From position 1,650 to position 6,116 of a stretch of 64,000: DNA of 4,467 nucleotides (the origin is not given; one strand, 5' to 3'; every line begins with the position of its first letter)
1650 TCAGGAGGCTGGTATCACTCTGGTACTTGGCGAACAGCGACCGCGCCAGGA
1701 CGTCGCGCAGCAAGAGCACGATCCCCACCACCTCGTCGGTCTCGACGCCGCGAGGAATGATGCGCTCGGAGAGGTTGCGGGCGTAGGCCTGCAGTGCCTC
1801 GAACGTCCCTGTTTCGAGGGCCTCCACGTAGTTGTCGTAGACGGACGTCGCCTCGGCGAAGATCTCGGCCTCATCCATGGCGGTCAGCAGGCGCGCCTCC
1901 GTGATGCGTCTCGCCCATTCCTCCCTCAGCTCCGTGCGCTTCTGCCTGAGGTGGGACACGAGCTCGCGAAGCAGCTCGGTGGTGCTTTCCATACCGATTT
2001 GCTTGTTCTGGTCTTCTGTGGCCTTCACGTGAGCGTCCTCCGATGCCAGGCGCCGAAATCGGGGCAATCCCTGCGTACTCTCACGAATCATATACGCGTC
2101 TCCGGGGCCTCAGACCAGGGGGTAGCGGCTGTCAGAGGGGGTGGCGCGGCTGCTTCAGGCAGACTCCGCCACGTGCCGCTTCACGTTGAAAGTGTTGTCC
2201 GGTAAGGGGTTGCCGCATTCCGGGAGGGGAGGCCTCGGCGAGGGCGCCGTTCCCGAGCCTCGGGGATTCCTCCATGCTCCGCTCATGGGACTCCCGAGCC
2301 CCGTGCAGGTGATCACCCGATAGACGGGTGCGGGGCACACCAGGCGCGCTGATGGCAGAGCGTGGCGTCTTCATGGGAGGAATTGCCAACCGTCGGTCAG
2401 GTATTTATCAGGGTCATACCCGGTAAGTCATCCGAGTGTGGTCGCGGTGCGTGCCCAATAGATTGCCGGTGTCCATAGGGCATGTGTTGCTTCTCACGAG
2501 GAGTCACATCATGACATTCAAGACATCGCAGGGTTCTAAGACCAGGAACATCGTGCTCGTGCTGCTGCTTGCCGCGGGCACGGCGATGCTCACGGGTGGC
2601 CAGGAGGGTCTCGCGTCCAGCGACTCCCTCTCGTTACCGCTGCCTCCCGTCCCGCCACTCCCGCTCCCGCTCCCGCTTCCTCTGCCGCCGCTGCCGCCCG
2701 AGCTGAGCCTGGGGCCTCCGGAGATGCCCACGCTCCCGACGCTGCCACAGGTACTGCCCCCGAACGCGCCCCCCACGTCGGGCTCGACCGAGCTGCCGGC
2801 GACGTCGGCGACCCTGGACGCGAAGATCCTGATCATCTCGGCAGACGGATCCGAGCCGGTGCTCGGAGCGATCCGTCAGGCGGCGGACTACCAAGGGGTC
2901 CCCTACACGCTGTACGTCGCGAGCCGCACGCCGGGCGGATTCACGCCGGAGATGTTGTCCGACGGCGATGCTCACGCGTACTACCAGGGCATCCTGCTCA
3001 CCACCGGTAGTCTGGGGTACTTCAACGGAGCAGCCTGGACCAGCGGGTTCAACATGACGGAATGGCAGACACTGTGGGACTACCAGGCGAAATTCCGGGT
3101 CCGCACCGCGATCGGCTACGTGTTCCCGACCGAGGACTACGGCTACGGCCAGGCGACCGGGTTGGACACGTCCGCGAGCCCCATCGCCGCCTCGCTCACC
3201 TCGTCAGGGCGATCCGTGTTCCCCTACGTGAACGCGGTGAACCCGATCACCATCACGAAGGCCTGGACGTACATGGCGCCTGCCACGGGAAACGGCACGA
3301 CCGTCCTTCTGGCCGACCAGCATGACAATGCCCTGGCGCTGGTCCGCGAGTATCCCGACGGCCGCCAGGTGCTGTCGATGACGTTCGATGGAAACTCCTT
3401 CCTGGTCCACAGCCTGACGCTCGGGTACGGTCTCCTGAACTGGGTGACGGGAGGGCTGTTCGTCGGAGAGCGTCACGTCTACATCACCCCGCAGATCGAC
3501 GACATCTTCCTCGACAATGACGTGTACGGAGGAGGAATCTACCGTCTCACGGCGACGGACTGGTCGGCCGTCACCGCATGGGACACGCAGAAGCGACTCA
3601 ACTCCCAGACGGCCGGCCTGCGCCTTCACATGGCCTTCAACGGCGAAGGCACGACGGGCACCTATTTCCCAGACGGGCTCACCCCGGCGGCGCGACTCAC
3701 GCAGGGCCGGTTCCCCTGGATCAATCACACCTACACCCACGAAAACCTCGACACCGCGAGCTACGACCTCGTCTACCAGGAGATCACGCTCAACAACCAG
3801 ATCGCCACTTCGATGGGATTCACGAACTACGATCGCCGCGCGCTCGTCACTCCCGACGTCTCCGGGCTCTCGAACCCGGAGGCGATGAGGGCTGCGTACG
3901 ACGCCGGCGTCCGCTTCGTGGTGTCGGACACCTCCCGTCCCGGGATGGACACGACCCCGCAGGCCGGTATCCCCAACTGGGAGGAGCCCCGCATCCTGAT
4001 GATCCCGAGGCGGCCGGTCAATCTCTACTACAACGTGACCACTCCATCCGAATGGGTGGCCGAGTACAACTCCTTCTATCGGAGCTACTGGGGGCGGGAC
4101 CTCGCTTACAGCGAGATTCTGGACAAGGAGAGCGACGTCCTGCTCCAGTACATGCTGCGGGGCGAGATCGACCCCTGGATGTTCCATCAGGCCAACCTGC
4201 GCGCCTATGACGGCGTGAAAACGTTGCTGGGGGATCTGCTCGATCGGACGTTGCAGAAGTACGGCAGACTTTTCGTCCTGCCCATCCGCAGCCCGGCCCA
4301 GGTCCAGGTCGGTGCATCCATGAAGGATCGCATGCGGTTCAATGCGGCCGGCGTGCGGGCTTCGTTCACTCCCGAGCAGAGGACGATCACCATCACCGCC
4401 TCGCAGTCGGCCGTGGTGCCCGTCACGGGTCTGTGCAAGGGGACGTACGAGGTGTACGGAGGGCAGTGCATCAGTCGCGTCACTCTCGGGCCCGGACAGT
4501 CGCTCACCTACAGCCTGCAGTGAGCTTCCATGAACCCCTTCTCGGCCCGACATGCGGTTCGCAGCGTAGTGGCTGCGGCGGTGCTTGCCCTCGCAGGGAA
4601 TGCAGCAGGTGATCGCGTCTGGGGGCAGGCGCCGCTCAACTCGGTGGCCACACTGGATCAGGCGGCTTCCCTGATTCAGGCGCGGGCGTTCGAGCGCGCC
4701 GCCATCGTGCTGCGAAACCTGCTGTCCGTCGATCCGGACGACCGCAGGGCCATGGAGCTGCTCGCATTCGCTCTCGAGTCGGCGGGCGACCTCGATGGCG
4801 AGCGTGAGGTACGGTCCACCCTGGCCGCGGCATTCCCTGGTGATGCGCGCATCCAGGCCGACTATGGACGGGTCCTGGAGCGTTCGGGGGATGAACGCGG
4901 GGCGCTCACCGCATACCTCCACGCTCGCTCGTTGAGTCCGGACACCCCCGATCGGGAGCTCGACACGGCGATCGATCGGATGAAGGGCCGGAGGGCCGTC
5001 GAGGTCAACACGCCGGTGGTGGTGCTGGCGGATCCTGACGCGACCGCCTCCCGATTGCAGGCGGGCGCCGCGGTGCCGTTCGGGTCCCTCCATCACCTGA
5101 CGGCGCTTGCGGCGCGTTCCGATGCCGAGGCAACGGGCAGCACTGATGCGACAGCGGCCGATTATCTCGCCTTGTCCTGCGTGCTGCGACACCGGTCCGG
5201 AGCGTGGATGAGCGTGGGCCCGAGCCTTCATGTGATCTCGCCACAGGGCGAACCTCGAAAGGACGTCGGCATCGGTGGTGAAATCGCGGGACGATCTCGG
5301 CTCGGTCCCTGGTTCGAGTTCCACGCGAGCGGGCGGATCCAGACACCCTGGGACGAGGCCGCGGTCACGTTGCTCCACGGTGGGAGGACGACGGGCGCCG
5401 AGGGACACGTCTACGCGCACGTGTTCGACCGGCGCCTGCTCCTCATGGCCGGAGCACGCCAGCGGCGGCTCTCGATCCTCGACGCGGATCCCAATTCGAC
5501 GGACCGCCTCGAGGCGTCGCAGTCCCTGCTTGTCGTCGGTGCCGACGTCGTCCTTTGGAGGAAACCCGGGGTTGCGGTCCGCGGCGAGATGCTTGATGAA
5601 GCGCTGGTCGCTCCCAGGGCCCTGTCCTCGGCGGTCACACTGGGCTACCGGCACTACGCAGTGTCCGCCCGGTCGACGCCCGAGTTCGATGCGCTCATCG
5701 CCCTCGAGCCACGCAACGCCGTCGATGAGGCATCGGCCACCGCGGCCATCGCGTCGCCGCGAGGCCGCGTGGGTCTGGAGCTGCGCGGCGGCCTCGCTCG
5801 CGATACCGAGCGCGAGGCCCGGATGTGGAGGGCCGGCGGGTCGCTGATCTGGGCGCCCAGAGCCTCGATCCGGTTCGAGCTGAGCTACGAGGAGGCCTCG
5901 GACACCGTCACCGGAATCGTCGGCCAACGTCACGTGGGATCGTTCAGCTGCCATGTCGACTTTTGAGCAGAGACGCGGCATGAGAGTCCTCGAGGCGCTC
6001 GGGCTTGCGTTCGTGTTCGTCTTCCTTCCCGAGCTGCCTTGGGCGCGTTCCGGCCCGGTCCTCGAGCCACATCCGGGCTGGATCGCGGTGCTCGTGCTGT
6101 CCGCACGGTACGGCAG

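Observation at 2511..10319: Pel-like operon variant: no pelC, shortened PelB, and PelD reduced to TM+GAF without the GGDEF c-di-GMP-binding domain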

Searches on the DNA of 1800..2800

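Call 83: search_rna_families(source=window, start=1800, end=2800, threshold=evalue, max_evalue=10)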
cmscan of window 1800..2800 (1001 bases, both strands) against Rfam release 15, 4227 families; matches with E-value up to 10: 3.
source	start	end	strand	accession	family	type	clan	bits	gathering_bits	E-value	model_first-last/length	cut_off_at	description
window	2217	2287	-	RF02466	Ms_AS-8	Gene; sRNA;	-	15.2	48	3.9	1-74/74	no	Actinobacteria sRNA Ms_AS-8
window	1862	1962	+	RF02169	PVT1_6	Gene; lncRNA;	-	15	45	6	1-113/113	no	Pvt1 oncogene conserved region 6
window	2605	2629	-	RF00216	IRES_c-myc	Cis-reg; IRES;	-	9.6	40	4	76-100/302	no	c-myc internal ribosome entry site (IRES)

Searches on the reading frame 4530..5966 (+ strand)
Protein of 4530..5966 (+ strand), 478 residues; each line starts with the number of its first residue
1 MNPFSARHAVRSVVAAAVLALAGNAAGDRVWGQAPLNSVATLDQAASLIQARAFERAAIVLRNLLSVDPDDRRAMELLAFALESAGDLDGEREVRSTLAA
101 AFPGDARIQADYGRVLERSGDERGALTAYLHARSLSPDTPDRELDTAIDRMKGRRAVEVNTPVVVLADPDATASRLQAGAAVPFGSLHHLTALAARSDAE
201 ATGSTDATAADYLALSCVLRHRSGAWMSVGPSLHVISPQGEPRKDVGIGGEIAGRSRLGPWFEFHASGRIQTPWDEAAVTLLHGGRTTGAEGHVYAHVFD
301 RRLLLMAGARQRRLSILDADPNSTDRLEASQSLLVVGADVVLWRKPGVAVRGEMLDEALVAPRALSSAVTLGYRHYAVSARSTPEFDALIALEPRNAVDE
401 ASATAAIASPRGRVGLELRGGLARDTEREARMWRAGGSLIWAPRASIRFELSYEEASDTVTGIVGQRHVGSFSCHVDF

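Call 3: search_protein_families(library=pfam, proteins=[window:4530-5966:+], max_evalue=0.01)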
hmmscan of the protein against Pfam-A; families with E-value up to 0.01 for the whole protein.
window:4530-5966:+ (478 aa): 6 families
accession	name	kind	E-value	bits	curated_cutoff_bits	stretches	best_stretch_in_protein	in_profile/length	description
PF13428.12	TPR_14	-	4e-07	30.5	23.5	0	42-79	5-42/44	Tetratricopeptide repeat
PF14559.12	TPR_19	-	0.00014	22.6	25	1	48-110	1-63/68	Tetratricopeptide repeat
PF23914.1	TPR_CcmH_CycH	-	0.00063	20.1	42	0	52-88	101-137/158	Cytochrome c-type biogenesis protein H TPR domain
PF13371.12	TPR_9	-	0.0017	18.8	35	0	46-91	3-48/73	Tetratricopeptide repeat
PF13432.12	TPR_16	-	0.0043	17.9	32.7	1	42-105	1-64/65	Tetratricopeptide repeat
PF07719.23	TPR_2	-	0.009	16.5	27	0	109-138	4-33/34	Tetratricopeptide repeat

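Call 4: search_protein_families(library=ncbifam, proteins=[window:4530-5966:+], max_evalue=0.01)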
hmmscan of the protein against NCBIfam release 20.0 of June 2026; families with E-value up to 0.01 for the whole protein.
window:4530-5966:+ (478 aa): 3 families
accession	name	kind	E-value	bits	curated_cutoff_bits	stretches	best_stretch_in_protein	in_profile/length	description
NF040959.1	MamA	equivalog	0.00044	19.8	200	1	28-134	95-201/204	magnetosome protein MamA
NF052400.1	M48_BAM_BepA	equivalog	0.0011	17.9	570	1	33-100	370-437/483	beta-barrel assembly-enhancing protease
NF052415.1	T3SS_chap_SctY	equivalog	0.0021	18.6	70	1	45-97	13-65/106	type III secretion apparatus assembly chaperone SctY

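Call 8: search_protein_families(library=pfam, proteins=[window:4530-5966:+], max_evalue=10)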
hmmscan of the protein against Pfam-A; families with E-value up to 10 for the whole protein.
window:4530-5966:+ (478 aa): 9 families
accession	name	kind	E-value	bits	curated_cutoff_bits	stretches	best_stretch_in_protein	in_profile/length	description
PF13428.12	TPR_14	-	4e-07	30.5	23.5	3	42-79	5-42/44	Tetratricopeptide repeat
PF14559.12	TPR_19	-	0.00014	22.6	25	3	48-110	1-63/68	Tetratricopeptide repeat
PF23914.1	TPR_CcmH_CycH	-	0.00063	20.1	42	1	52-88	101-137/158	Cytochrome c-type biogenesis protein H TPR domain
PF13371.12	TPR_9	-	0.0017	18.8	35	2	46-91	3-48/73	Tetratricopeptide repeat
PF13432.12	TPR_16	-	0.0043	17.9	32.7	2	42-105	1-64/65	Tetratricopeptide repeat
PF07719.23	TPR_2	-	0.009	16.5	27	1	109-138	4-33/34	Tetratricopeptide repeat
PF20308.4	TPR-S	-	0.016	16.2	27.6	1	54-101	2-47/102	Tetratricopeptide Repeats-Sensor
PF14863.12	Alkyl_sulf_dimr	-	0.23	12.3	26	1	41-89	72-120/139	Alkyl sulfatase dimerisation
PF13424.12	TPR_12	-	2.8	8.6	30.1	1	103-135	42-74/77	Tetratricopeptide repeat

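Call 22: find_homologous_proteins(query=window:4530-5966:+, max_evalue=0.001)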
Query window:4530-5966:+ (478 aa): 107 proteins with E <= 0.001 among 8000 candidates.
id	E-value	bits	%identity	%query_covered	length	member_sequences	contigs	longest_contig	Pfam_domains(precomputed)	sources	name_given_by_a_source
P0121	1.3e-294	995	100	96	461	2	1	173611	PF13428.13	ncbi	ncbi:MAG: tetratricopeptide repeat protein [Candidatus Polarisedimenticolia bacterium]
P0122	2.3e-230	783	76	100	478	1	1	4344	PF14559.13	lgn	-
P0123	1.5e-176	606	64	100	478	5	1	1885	PF13428.13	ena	-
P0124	1.0e-168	580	61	100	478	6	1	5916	PF13432.13,PF13428.13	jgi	-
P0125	3.7e-168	578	61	97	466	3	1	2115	PF13432.13,PF13428.13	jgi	jgi:hypothetical protein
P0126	1.6e-166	573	61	94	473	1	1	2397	PF13428.13,PF07719.24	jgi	-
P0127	2.5e-165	569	61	95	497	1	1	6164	-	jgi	jgi:hypothetical protein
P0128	8.5e-165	567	60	95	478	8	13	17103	PF13428.13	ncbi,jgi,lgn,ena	-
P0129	1.2e-164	567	61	91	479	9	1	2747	PF13428.13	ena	-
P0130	3.1e-164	565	61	99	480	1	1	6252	-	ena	-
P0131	7.8e-164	564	60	100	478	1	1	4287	PF14559.13,PF13428.13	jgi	jgi:hypothetical protein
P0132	9.0e-164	564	61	99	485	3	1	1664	-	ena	-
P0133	1.8e-163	563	59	100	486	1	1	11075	PF14559.13,PF13428.13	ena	-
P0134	1.6e-162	560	60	100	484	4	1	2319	PF14559.13,PF13428.13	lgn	-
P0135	2.4e-162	559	60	97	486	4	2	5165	PF14559.13,PF13428.13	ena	-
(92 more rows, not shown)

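Call 33: predict_structure(alignment_id=A2)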
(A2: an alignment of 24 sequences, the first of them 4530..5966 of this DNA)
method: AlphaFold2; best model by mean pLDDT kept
length: 478 residues; sequences in the alignment: 24
mean_pLDDT: 87.7   pTM: 0.73
mean pLDDT of the five models: 87.7, 87.3, 87.2, 86.2, 81.9
residues with pLDDT >= 90: 304; 70-90: 127; 50-70: 30; < 50: 17
segments of 3 or more residues with pLDDT < 50: 1-6, 26-35
pLDDT, mean of each block of 10 residues (from residue 1): 48 63 48 57 93 95 92 95 94 96 95 92 92 92 85 85 94 96 86 96 91 95 89 90 86 92 96 93 95 94 95 92 86 97 81 70 85 95 92 90 93 91 91 94 87 85 85 91
secondary structure, 60 per line:
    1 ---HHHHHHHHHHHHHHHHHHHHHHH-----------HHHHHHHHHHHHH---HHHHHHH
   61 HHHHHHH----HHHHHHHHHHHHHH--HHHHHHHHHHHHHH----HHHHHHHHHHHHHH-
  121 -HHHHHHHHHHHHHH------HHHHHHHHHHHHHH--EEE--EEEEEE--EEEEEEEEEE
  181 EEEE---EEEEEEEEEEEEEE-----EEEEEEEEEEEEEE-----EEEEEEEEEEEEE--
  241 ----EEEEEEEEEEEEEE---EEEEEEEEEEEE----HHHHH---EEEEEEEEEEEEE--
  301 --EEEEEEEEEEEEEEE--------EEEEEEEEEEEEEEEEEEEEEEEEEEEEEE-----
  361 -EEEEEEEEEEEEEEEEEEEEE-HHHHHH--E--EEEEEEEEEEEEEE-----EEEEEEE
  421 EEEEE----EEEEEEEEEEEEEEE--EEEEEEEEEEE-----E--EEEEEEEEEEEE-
elements in order: H4-26 H38-50 H54-67 H72-85 H88-101 H106-119 H122-135 H142-155 E158-160 E163-168 E171-184 E188-201 E207-220 E226-238 E245-258 E262-273 H278-282 E286-298 E303-317 E326-355 E362-382 H384-389 E395-408 E414-425 E430-444 E447-457 E466-477

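Call 36: fold_search(model_id=the predicted structure, library=pdb)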
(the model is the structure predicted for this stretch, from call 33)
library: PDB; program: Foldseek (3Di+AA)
matches with E <= 10: 1488; with E <= 0.001: 481
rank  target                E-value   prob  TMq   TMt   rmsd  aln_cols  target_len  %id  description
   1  9b8a                  4.6e-16  1.00  0.56  0.50   7.7       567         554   11  Cryo-EM structure of E. coli cellulose synthase subunit C (released 2025-02-19)
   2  9b8h_A                7.2e-16  1.00  0.56  0.47   9.0       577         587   12  Cryo-EM structure of E. coli cellulose synthase subunit C with cellotetraose (released 2025-02-19)
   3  9h80_M                1.0e-13  1.00  0.54  0.65   6.4       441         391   11  Structure of the outer membrane exopolysaccharide transporter PelBC (released 2025-06-11)
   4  2r4l_B                6.0e-08  1.00  0.32  0.35  15.8       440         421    8  Crystal structure of the long-chain fatty acid transporter FadL mutant P34A (released 2008-09-16)
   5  2r4l_A                7.5e-08  1.00  0.33  0.37  11.9       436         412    8  Crystal structure of the long-chain fatty acid transporter FadL mutant P34A (released 2008-09-16)
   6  2r4o_A                8.4e-08  1.00  0.31  0.34  15.9       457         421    8  Crystal structure of the long-chain fatty acid transporter FadL mutant delta NPA (released 2008-09-16)
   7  2f1c                  1.0e-07  1.00  0.35  0.58   7.5       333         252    8  Crystal structure of the monomeric porin OmpG (released 2006-06-27)
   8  6z34                  1.0e-07  1.00  0.35  0.42  17.1       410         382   11  CymD monoaromatic hydrocarbon channel (released 2020-11-04)
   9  1t16_A                1.2e-07  1.00  0.31  0.35  15.3       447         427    8  Crystal structure of the bacterial fatty acid transporter FadL from Escherichia coli (released 2004-06-15)
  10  2wvp                  1.3e-07  1.00  0.36  0.58   7.8       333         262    9  Synthetically modified OmpG (released 2010-07-14)
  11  5ldt_A                5.5e-07  1.00  0.29  0.33  13.3       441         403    8  Crystal Structures of MOMP from Campylobacter jejuni (released 2016-10-26)
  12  3szd_B                5.5e-07  1.00  0.31  0.37  10.0       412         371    8  Crystal structure of Pseudomonas aeruginosa OccK2 (OpdF) (released 2012-02-08)
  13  4fsp                  6.5e-07  1.00  0.32  0.40  11.9       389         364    7  Crystal Structure of Pseudomonas aeruginosa OccK11 (OpdR) (released 2013-07-24)
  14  2r4n_A                7.7e-07  1.00  0.32  0.35  15.1       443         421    9  Crystal structure of the long-chain fatty acid transporter FadL mutant N33A (released 2008-09-16)
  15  2qom_A                8.1e-07  1.00  0.30  0.45   8.7       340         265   11  The crystal structure of the E.coli EspP autotransporter Beta-domain. (released 2007-11-13)
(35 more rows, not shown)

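Call 62: find_encoding_contigs(protein=P0121, flank=10000, max_places=3)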
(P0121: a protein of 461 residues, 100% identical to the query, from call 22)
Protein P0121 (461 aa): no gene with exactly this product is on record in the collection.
